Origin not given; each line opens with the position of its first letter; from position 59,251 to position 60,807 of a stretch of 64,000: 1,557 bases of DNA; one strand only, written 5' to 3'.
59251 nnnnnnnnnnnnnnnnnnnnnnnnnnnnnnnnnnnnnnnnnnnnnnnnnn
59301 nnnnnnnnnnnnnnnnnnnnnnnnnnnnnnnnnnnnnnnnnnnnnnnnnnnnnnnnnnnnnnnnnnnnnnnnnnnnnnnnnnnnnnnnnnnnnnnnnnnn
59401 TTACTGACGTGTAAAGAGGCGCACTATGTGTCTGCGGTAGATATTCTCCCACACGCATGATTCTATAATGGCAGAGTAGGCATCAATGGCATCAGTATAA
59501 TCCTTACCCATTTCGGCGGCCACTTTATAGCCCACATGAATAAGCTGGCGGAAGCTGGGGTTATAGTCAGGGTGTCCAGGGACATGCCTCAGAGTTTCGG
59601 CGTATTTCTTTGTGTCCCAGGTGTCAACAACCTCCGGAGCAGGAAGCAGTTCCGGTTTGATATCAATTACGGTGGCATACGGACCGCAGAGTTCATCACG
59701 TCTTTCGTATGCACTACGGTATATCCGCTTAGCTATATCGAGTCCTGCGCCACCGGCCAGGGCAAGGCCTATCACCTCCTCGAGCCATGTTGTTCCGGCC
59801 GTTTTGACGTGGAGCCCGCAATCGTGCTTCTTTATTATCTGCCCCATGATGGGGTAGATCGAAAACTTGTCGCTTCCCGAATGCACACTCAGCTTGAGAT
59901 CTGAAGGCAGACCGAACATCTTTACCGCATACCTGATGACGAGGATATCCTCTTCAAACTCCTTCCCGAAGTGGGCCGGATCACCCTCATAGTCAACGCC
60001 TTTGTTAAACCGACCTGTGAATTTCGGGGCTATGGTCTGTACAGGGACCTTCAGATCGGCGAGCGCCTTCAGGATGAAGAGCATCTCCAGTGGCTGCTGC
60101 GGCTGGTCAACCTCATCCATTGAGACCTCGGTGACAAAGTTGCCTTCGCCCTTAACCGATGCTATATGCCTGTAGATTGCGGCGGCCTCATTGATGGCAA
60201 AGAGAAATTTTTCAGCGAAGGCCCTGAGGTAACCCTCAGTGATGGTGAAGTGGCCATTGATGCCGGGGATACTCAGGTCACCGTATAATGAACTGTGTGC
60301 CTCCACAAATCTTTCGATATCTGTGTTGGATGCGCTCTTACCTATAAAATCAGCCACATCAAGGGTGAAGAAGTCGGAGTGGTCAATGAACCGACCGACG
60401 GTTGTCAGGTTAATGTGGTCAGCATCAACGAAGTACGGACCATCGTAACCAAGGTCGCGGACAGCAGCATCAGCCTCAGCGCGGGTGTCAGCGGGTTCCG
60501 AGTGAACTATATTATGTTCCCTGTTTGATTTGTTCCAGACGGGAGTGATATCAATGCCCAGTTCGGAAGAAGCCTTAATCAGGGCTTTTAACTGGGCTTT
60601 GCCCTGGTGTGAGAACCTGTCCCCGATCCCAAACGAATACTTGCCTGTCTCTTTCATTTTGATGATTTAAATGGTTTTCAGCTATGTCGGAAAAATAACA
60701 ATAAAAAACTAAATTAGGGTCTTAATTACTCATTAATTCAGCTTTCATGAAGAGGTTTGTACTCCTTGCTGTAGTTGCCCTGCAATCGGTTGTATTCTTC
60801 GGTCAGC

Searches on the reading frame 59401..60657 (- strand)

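Call 52: search_protein_families(library=pfam, proteins=[window:59401-60657:-])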
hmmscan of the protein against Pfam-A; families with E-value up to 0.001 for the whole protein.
window:59401-60657:- (418 aa): 1 family
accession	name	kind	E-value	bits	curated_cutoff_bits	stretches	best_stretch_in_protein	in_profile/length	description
PF16257.11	UxaE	-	2.9e-51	175.1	27.1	1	5-379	79-433/475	tagaturonate epimerase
